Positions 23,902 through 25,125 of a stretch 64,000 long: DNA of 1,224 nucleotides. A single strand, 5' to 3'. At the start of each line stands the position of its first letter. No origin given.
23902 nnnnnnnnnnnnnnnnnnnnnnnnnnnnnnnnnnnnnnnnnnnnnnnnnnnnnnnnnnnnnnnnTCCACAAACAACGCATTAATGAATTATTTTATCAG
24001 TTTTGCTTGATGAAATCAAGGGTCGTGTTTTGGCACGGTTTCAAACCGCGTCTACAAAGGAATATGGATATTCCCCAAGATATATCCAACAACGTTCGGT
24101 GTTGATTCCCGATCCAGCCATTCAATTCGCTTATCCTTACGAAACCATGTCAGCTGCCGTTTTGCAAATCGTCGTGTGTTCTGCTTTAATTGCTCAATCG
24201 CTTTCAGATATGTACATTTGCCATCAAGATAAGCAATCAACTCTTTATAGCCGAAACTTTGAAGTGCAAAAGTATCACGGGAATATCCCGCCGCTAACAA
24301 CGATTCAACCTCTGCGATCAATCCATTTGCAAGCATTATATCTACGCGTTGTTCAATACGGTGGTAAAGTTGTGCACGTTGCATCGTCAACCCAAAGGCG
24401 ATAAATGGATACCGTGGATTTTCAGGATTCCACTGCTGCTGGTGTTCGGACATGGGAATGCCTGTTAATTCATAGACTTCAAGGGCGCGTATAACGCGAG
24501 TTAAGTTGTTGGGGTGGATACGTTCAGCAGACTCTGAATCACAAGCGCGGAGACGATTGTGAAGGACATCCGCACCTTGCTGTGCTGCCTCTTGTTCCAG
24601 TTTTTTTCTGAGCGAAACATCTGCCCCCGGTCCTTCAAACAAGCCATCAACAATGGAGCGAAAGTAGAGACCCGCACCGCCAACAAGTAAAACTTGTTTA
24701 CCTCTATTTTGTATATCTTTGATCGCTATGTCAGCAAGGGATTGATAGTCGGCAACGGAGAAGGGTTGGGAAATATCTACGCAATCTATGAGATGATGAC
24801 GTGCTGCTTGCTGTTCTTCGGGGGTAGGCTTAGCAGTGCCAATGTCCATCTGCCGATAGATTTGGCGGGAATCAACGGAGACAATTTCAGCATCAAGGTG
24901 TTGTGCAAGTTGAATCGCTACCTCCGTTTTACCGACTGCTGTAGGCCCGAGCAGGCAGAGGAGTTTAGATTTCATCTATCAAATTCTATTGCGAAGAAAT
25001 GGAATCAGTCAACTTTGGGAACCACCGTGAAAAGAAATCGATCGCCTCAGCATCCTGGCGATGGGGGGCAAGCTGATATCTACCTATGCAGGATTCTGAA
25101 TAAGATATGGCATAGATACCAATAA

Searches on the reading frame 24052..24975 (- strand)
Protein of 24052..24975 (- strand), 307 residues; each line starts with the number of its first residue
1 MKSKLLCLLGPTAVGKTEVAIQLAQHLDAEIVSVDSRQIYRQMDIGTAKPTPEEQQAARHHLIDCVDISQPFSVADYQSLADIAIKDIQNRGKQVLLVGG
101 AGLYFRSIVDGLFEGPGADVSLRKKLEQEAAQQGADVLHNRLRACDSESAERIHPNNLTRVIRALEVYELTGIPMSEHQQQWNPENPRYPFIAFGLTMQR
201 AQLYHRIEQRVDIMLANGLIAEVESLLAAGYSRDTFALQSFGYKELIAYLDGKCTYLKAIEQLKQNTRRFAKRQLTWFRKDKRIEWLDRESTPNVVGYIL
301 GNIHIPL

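Call 17: search_protein_families(library=pfam, proteins=[window:24052-24975:-], max_evalue=0.001)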
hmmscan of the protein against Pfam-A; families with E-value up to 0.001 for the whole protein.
window:24052-24975:- (307 aa): 3 families
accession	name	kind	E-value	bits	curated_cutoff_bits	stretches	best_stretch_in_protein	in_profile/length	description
PF01715.23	IPPT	-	4.7e-94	315.1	23.6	1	38-281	1-243/243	IPP transferase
PF01745.22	IPT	-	9.7e-11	41.9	20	1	5-101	3-99/233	Isopentenyl transferase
PF13671.12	AAA_33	-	0.00054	20.7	27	0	5-63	1-56/143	AAA domain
